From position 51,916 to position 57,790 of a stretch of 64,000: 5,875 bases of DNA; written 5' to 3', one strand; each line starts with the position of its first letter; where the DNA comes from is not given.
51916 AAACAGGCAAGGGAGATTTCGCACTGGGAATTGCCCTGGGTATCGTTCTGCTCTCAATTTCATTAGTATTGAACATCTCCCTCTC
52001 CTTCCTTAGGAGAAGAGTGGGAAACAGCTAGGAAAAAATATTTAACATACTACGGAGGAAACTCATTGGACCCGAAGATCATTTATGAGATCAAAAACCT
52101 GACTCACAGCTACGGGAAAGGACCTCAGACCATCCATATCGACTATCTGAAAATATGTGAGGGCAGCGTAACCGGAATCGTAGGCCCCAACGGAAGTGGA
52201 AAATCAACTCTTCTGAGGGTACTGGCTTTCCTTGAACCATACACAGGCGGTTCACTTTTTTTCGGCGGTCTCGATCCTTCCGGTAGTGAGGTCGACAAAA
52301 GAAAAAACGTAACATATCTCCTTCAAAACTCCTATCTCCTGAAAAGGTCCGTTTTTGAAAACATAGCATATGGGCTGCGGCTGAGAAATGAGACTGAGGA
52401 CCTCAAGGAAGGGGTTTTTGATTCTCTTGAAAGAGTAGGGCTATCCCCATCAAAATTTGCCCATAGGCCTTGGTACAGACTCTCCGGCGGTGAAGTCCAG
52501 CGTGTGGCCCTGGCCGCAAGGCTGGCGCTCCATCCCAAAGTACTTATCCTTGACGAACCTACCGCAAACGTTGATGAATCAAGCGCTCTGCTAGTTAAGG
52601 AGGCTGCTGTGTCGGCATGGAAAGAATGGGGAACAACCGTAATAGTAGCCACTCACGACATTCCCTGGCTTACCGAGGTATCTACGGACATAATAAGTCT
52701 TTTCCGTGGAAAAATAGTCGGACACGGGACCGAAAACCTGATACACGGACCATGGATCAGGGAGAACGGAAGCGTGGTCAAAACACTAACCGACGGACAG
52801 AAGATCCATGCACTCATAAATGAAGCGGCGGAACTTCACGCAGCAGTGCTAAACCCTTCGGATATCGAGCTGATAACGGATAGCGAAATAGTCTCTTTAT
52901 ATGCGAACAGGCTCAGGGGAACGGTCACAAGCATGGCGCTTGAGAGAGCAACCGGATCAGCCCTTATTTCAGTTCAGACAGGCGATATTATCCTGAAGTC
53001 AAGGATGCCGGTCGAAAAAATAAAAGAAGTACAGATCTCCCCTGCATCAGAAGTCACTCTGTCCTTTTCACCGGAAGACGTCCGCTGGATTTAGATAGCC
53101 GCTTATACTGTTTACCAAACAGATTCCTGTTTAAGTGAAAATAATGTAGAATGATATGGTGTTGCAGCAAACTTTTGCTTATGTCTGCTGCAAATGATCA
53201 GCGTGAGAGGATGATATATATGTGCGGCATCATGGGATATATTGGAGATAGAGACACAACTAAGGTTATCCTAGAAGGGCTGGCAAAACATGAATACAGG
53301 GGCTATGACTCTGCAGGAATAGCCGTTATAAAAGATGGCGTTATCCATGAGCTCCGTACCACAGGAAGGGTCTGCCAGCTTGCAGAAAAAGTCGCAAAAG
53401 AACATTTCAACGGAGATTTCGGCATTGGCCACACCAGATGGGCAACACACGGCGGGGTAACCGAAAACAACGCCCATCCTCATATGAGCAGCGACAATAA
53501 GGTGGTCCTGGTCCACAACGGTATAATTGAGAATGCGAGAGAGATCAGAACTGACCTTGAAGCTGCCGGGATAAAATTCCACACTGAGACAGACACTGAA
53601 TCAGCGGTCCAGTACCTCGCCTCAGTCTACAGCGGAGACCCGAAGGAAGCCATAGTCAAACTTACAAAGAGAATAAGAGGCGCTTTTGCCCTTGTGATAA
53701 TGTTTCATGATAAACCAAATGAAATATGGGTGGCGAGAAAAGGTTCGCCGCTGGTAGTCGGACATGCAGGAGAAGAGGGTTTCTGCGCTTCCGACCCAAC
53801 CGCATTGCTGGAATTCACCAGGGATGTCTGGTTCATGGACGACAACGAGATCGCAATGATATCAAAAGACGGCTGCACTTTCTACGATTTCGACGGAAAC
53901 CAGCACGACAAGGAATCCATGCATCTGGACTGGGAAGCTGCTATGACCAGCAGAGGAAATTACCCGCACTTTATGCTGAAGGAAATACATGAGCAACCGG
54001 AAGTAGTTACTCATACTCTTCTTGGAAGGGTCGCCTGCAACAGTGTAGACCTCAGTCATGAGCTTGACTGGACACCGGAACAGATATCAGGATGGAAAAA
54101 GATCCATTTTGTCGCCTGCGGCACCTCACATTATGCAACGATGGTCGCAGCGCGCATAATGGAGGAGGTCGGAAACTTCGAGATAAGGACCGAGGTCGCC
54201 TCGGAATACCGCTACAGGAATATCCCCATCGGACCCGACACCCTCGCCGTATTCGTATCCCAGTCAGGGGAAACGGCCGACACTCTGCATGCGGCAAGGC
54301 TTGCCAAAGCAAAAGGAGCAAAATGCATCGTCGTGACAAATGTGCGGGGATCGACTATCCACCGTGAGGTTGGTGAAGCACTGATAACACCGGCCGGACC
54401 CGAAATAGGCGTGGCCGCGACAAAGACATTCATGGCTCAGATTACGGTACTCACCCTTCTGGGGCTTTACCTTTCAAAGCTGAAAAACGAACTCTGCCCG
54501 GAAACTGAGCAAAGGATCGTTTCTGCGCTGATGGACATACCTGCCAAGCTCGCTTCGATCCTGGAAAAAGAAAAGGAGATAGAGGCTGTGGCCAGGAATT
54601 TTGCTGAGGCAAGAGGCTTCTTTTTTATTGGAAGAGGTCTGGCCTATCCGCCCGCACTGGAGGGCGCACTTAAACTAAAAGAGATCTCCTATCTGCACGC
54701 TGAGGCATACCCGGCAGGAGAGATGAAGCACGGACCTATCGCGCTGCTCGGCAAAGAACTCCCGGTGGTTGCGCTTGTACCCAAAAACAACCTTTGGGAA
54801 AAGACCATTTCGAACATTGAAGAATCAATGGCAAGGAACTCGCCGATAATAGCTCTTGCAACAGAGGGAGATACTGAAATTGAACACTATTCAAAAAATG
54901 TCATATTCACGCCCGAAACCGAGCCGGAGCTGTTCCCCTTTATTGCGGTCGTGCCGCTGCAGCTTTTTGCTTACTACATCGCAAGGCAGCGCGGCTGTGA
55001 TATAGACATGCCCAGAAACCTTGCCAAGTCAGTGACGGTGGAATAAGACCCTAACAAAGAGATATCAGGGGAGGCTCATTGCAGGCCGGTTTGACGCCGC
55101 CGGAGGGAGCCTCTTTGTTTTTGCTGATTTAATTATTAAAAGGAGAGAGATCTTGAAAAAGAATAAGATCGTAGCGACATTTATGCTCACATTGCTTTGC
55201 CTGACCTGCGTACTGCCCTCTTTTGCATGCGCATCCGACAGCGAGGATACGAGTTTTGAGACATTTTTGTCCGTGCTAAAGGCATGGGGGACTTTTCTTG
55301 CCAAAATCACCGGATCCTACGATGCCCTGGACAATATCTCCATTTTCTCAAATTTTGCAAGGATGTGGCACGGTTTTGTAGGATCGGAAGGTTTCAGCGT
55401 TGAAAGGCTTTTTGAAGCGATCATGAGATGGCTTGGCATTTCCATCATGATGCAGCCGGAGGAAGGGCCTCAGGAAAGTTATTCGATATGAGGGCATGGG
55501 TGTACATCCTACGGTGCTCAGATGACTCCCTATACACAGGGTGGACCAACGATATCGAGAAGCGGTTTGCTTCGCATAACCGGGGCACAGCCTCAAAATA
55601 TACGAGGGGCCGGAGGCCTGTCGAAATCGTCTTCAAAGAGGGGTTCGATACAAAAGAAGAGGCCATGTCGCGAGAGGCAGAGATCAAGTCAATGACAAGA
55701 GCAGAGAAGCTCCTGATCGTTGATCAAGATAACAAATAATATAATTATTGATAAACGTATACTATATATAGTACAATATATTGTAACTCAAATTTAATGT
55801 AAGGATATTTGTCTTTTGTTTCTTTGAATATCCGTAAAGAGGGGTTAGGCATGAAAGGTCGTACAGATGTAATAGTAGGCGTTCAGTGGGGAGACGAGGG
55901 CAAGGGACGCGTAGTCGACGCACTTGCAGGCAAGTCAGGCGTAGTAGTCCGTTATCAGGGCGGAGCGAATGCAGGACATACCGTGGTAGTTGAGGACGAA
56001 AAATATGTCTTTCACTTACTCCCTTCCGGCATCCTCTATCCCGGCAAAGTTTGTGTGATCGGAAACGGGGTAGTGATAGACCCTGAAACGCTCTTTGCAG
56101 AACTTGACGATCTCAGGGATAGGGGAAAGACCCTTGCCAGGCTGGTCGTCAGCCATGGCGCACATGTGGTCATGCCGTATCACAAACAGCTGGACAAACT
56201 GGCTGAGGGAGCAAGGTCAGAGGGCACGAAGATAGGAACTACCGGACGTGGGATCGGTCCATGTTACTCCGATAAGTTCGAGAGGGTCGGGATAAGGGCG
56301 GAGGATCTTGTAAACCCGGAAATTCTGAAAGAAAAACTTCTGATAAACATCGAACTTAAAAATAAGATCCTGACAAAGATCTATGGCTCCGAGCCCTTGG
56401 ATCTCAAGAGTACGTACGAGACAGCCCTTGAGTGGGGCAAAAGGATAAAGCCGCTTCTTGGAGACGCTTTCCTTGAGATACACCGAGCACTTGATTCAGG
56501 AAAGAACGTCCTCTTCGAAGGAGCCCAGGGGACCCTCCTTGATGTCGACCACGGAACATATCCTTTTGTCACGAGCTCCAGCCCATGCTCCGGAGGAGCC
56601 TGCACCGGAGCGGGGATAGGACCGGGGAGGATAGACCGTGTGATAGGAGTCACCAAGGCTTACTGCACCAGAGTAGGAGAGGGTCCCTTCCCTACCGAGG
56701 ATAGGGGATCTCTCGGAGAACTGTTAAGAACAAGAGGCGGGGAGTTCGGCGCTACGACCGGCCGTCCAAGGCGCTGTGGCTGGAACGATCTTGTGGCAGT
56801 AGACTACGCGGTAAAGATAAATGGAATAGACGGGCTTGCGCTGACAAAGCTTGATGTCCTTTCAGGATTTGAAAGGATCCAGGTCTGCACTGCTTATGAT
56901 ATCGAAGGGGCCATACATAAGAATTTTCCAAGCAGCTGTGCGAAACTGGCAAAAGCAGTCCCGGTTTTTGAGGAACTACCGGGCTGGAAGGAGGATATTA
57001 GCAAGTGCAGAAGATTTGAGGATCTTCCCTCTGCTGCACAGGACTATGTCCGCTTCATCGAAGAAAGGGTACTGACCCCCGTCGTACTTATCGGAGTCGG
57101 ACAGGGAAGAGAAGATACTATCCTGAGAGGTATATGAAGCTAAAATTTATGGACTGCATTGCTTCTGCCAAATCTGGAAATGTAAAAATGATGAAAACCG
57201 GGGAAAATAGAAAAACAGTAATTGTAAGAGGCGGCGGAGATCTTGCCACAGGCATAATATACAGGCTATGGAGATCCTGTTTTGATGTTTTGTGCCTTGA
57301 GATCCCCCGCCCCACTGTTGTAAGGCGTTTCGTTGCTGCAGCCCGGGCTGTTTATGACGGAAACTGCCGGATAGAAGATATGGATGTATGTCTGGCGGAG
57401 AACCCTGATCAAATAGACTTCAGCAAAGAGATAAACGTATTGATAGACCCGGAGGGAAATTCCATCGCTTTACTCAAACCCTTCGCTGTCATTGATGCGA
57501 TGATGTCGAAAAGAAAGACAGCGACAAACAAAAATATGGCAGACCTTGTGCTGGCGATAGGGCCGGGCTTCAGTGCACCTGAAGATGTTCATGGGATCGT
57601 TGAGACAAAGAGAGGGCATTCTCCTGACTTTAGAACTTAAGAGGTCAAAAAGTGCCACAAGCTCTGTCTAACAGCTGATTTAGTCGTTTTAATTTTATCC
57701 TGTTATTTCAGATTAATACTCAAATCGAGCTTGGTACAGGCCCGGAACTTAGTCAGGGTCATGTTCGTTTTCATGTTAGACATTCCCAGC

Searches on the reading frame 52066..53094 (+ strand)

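Call 8: search_protein_families(library=pfam, proteins=[window:52066-53094:+])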
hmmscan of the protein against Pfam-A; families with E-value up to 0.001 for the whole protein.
window:52066-53094:+ (342 aa): 6 families
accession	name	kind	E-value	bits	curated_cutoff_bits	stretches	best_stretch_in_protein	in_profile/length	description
PF00005.33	ABC_tran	-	1.3e-26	94.3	25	1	28-167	6-137/137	ABC transporter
PF13304.12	AAA_21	-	7e-11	43.2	27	1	35-72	1-41/304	AAA domain, putative AbiEii toxin, Type IV TA system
PF02463.25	SMC_N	-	4.8e-07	29.9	40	0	33-55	24-46/220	RecF/RecN/SMC N terminal domain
PF13476.12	AAA_23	-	5e-05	24.5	27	1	14-55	8-41/201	AAA domain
PF13555.12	AAA_29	-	0.00063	19.9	27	0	33-50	23-39/61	P-loop containing region of AAA domain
PF03459.23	TOBE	-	0.00084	19.9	22.3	0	281-339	5-62/64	TOBE domain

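Call 9: search_protein_families(library=ncbifam, proteins=[window:52066-53094:+])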
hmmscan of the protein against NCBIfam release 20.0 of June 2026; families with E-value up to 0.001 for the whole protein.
window:52066-53094:+ (342 aa): 192 families (the best 25 are shown)
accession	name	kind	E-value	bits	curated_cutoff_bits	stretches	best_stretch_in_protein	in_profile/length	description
NF041774.1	tung_ATPbind_TupC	equivalog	1.2e-47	162.4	400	1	8-336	2-313/319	tungstate ABC transporter ATP-binding protein TupC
TIGR04521.1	ECF_ATPase_2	equivalog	1.3e-36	126.1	330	1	9-225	3-231/279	energy-coupling factor transporter ATPase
TIGR00968.1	3a0106s01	subfamily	2.4e-35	122.1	342.75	1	8-224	2-216/237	sulfate ABC transporter ATP-binding protein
TIGR00972.1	3a0107s01c2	equivalog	2.8e-34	118.6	343.2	1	7-225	2-229/248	phosphate ABC transporter ATP-binding protein PstB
NF040840.2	tungstate_WtpC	equivalog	2.1e-32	112.8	440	1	28-219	21-211/347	tungstate ABC transporter ATP-binding protein WtpC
TIGR01166.1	cbiO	subfamily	2.8e-32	111.7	211.8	1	20-199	5-187/190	cobalt ABC transporter, ATP-binding protein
NF007027.0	PRK09493.1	equivalog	3e-32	111.9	379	1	8-226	3-224/240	glutamine ABC transporter ATP-binding protein GlnQ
TIGR04520.1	ECF_ATPase_1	equivalog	3.7e-32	111.8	315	1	8-225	2-222/269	energy-coupling factor transporter ATPase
TIGR03608.1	L_ocin_972_ABC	subfamily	5.5e-32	110.9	254.85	1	10-210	2-204/206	putative bacteriocin export ABC transporter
TIGR02673.1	FtsE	equivalog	7.2e-32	110.8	264.85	1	7-215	2-213/214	cell division ATP-binding protein FtsE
NF043075.1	MMSYN1_0197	equivalog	2.1e-31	109.1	550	1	6-227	2-221/341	spermidine/putrescine ABC transporter ATP-binding protein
NF008513.0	PRK11432.1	equivalog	7.7e-31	107.3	496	1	7-223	7-221/351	ferric ABC transporter ATP-binding protein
TIGR03375.1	type_I_sec_LssB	subfamily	7.9e-31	107.1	693.1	1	7-224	466-686/696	type I secretion system permease/ATPase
NF010157.0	PRK13636.1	equivalog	1.2e-30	106.7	463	1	4-223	3-226/285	cobalt transporter ATP-binding subunit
TIGR01187.1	potA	subfamily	1.4e-30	106.5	355.6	1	38-225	1-187/325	polyamine ABC transporter ATP-binding protein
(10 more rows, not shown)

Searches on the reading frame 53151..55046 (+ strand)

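Call 8: search_protein_families(library=pfam, proteins=[window:53151-55046:+])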
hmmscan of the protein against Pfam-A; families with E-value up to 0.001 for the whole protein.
window:53151-55046:+ (631 aa): 4 families
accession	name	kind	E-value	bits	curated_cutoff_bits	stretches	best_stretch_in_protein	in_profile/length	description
PF01380.27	SIS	-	7.6e-49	165.3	25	2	312-437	2-128/131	SIS domain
PF13522.11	GATase_6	-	1.8e-18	67.3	27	1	86-206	8-121/130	Glutamine amidotransferase domain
PF13537.11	GATase_7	-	2e-16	60.6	25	1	103-220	8-122/123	Glutamine amidotransferase domain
PF13230.11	GATase_4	-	0.00064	19.2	23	0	75-153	58-134/272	Glutamine amidotransferases class-II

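Call 9: search_protein_families(library=ncbifam, proteins=[window:53151-55046:+])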
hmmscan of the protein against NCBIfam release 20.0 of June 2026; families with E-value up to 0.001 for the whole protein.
window:53151-55046:+ (631 aa): 20 families
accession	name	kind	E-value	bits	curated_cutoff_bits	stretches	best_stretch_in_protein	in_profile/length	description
NF001484.0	PRK00331.1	subfamily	3.7e-231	768.7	381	1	24-631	1-601/601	isomerizing glutamine--fructose-6-phosphate transaminase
TIGR01135.1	glmS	equivalog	2.8e-228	759.3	418.05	1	25-631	1-607/607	glutamine--fructose-6-phosphate transaminase (isomerizing)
NF046059.1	NagB_SO3506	equivalog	3.7e-33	115.2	430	1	315-626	38-325/330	glucosamine-6-phosphate deaminase NagB-II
TIGR01134.1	purF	equivalog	5.1e-31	108.5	350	1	25-226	1-209/432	amidophosphoribosyltransferase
NF041128.1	glucosaP_deam_GlmD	equivalog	5.5e-27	94.8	580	1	311-628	27-321/323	glucosamine-6-phosphate deaminase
TIGR01536.1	asn_synth_AEB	equivalog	9.8e-12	44.6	267.1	1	25-222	1-169/517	asparagine synthase (glutamine-hydrolyzing)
NF040776.2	AlsR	equivalog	8.5e-09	34.7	400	1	364-438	178-250/279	transcriptional repressor AlsR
TIGR03104.1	trio_amidotrans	equivalog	9e-09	34.1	570.1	1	85-197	38-140/589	N-acetylglutaminylglutamine amidotransferase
TIGR03108.1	eps_aminotran_1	hypoth_equivalog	1.5e-08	33.8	816.9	1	85-196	39-139/628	XrtA/PEP-CTERM system amidotransferase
NF006949.0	PRK09431.1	equivalog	1.8e-08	33.4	499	1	93-229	47-175/554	asparagine synthase B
NF008481.0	PRK11382.1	equivalog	3.1e-07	29.9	430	1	316-615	45-325/340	fructoselysine 6-phosphate deglycase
TIGR02128.1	G6PI_arch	equivalog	5e-07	28.9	213.9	1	310-397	16-101/308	bifunctional phosphoglucose/phosphomannose isomerase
NF008458.0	PRK11337.1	equivalog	1.1e-06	27.9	378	1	364-434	190-261/293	MurR/RpiR family transcriptional regulator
TIGR03127.2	RuMP_HxlB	equivalog_domain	3e-06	27.2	160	1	309-416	24-126/178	6-phospho-3-hexuloisomerase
NF006426.0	PRK08674.1-6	subfamily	1.3e-05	24.3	295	1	360-469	88-193/354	bifunctional phosphoglucose/phosphomannose isomerase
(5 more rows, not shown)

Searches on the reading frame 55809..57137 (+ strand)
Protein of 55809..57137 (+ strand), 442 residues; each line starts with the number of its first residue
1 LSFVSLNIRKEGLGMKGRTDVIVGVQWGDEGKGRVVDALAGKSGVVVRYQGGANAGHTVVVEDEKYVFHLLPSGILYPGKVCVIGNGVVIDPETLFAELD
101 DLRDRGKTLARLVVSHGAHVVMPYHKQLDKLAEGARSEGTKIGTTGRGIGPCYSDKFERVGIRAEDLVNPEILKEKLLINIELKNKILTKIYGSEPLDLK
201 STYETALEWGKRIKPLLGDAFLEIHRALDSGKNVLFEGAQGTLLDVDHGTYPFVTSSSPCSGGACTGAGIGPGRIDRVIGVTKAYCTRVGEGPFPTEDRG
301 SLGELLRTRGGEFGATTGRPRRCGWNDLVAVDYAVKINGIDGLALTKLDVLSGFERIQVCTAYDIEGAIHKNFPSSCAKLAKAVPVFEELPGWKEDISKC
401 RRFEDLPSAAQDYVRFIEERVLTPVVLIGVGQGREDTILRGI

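Call 8: search_protein_families(library=pfam, proteins=[window:55809-57137:+])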
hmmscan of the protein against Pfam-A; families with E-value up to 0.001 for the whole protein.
window:55809-57137:+ (442 aa): 1 family
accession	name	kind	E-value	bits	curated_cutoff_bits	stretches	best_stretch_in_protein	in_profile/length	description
PF00709.27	Adenylsucc_synt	-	8.5e-182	604.9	27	1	21-438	1-416/416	Adenylosuccinate synthetase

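Call 9: search_protein_families(library=ncbifam, proteins=[window:55809-57137:+])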
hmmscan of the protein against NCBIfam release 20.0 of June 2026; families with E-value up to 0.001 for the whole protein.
window:55809-57137:+ (442 aa): 6 families
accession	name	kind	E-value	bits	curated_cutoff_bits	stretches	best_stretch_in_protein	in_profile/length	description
NF002223.0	PRK01117.1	equivalog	1.2e-180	601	402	1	19-439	3-423/430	adenylosuccinate synthase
TIGR00184.1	purA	equivalog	3.5e-156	520.3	395.55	1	21-439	1-420/425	adenylosuccinate synthase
NF010357.0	PRK13785.1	equivalog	1.1e-123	413.3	700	1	21-439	4-449/455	adenylosuccinate synthase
NF010355.0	PRK13783.1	equivalog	3.1e-122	408.6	445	1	20-436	3-400/404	adenylosuccinate synthase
NF003295.0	PRK04293.1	equivalog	4e-73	246.2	368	3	211-363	147-295/337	adenylosuccinate synthetase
NF038379.2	amino_Aden_PurZ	exception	1.3e-31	109.9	300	1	20-338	2-292/293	succino-amino-deoxyadenylate synthase PurZ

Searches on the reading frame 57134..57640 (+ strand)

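Call 8: search_protein_families(library=pfam, proteins=[window:57134-57640:+])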
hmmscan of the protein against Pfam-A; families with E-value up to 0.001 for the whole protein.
window:57134-57640:+ (168 aa): 0 families

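Call 9: search_protein_families(library=ncbifam, proteins=[window:57134-57640:+])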
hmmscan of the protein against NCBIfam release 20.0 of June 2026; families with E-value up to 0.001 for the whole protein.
window:57134-57640:+ (168 aa): 1 family
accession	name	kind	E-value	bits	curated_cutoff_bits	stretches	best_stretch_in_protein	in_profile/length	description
TIGR03309.1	matur_yqeB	equivalog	8.3e-44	150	220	1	29-163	1-138/256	selenium-dependent molybdenum cofactor biosynthesis protein YqeB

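Call 61: search_protein_families(library=pfam, proteins=[window:57134-57640:+], max_evalue=0.01)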
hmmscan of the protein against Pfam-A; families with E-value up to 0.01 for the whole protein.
window:57134-57640:+ (168 aa): 0 families
